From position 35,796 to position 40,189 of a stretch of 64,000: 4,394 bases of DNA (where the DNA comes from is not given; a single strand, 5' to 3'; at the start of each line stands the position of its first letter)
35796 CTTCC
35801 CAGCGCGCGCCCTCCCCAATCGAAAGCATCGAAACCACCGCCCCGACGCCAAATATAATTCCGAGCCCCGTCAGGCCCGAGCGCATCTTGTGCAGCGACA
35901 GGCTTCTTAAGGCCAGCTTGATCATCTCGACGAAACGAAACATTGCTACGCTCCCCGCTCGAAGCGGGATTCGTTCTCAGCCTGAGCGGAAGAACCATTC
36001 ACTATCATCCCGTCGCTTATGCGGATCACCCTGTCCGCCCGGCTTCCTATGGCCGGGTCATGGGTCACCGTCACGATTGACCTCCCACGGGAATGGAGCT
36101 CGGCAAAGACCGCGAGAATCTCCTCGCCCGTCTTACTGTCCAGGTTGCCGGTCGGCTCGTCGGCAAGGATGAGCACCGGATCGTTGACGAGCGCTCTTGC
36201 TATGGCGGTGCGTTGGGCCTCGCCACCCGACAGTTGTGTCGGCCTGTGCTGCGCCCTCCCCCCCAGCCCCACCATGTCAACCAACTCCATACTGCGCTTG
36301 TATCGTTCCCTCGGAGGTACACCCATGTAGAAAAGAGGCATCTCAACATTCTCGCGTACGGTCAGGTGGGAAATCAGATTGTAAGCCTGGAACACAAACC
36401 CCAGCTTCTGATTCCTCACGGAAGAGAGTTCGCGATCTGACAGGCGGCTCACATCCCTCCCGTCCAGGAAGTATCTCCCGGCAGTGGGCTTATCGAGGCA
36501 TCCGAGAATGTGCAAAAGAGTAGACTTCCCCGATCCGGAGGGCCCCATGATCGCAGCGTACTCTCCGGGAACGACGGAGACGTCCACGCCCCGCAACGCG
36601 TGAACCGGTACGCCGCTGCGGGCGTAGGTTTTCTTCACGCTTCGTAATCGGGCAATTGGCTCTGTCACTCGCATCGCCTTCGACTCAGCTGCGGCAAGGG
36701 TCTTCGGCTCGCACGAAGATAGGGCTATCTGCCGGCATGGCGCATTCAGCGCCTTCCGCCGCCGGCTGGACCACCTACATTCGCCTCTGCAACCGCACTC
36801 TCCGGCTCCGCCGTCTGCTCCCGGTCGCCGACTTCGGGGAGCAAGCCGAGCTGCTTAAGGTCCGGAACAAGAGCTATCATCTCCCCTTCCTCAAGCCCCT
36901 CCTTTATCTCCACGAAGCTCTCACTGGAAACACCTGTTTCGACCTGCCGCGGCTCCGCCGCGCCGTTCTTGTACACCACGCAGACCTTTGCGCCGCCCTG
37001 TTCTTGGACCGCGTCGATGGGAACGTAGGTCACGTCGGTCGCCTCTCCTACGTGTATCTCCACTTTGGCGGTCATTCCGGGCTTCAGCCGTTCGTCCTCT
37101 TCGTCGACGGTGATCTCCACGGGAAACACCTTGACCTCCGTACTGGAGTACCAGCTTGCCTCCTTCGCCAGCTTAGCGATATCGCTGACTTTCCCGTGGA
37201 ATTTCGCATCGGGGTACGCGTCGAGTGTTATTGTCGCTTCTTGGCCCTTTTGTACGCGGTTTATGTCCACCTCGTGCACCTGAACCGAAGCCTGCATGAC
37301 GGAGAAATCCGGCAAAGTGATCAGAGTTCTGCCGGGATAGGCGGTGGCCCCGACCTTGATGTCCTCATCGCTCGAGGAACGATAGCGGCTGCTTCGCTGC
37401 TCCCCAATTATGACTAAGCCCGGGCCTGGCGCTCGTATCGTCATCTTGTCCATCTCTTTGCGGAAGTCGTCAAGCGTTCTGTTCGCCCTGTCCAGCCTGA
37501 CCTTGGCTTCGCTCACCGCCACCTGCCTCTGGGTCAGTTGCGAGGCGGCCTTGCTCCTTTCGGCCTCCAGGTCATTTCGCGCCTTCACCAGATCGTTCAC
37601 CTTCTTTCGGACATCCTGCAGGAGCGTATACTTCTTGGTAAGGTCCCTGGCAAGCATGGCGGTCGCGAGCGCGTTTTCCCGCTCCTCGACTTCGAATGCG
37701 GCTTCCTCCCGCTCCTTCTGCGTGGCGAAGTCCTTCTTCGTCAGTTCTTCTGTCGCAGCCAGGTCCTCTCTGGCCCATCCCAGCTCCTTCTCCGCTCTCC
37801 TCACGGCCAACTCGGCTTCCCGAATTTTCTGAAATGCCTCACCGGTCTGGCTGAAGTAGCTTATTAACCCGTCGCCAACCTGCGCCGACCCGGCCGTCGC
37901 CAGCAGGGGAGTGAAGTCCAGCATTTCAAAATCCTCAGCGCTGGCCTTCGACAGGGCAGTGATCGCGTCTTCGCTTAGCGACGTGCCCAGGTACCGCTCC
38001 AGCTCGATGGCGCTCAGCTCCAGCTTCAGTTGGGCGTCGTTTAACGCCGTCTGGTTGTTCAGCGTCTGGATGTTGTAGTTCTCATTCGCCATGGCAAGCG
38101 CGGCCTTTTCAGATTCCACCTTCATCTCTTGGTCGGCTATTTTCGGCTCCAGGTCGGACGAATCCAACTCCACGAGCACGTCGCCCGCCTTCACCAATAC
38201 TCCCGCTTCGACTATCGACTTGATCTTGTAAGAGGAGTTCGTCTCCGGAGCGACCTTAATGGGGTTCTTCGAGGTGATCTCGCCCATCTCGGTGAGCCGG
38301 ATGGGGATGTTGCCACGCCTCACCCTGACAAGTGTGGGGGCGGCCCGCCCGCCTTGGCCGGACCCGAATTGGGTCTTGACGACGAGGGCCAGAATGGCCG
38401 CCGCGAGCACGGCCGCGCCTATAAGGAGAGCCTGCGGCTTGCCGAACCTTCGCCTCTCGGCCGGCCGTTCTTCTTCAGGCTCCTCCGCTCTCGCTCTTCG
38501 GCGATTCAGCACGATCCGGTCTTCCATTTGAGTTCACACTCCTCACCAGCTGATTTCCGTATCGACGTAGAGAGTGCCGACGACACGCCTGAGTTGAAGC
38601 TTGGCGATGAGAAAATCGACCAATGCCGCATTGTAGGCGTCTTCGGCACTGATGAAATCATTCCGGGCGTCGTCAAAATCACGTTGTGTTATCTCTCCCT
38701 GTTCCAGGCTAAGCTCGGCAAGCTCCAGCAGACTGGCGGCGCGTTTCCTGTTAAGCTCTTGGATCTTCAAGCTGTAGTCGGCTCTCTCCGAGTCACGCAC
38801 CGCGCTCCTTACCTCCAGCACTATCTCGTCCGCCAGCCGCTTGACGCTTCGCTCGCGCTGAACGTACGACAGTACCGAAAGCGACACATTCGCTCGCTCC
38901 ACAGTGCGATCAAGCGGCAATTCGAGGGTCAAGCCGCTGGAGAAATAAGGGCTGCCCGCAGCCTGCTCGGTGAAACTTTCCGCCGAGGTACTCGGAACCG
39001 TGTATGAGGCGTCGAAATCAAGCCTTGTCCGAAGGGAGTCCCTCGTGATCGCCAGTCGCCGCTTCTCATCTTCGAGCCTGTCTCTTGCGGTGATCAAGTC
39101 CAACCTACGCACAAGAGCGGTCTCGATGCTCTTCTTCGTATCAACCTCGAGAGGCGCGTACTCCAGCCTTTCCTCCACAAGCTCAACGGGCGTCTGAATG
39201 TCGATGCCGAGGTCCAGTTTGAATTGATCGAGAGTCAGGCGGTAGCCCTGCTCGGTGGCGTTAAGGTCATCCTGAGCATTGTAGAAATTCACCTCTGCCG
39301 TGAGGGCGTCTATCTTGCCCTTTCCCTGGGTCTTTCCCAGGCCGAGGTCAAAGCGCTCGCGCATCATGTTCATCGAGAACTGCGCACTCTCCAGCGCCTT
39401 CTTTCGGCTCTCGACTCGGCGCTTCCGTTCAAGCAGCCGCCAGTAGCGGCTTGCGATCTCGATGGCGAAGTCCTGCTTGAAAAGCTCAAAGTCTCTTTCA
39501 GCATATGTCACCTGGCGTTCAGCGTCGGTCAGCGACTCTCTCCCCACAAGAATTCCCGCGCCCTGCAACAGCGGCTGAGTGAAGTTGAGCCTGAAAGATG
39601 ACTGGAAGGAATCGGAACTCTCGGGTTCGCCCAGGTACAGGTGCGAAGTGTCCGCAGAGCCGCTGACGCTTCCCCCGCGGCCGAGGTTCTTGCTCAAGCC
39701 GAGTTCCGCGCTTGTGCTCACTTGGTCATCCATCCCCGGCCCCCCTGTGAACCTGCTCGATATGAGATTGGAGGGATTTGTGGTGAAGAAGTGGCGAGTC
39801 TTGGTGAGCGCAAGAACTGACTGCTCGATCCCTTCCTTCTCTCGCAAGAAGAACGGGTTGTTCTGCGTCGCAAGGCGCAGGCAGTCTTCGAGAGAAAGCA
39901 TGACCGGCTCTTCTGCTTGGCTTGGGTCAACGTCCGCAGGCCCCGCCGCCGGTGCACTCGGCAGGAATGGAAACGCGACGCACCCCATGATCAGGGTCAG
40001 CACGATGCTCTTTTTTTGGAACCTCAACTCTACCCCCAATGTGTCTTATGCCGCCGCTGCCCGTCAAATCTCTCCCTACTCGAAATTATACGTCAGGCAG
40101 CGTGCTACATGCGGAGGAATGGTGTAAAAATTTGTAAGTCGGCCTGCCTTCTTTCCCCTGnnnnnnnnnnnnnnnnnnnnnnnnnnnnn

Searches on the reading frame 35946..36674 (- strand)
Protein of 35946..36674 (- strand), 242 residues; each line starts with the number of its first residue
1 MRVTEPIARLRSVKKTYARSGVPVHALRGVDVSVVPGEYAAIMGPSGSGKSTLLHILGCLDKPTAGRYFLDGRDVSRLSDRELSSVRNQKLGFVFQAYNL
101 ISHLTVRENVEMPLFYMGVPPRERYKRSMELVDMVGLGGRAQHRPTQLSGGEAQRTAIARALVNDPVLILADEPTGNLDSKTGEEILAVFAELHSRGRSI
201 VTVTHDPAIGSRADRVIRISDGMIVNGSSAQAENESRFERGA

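Call 8: search_protein_families(library=pfam, proteins=[window:35946-36674:-])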
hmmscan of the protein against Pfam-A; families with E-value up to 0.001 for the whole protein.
window:35946-36674:- (242 aa): 4 families
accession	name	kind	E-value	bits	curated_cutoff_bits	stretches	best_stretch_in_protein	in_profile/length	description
PF00005.33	ABC_tran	-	1.5e-31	110.3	25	1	27-175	1-136/137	ABC transporter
PF13304.12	AAA_21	-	1.1e-05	26.1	27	0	41-98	3-63/304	AAA domain, putative AbiEii toxin, Type IV TA system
PF02463.25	SMC_N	-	0.00039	20.3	40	0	144-220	133-212/220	RecF/RecN/SMC N terminal domain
PF13555.12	AAA_29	-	0.00068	19.8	27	0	31-54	16-39/61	P-loop containing region of AAA domain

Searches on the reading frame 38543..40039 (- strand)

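Call 8: search_protein_families(library=pfam, proteins=[window:38543-40039:-])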
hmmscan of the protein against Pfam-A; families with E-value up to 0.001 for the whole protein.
window:38543-40039:- (498 aa): 1 family
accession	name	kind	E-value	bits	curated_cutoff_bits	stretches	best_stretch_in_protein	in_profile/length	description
PF02321.23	OEP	-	1.4e-34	120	22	2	304-488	4-187/187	Outer membrane efflux protein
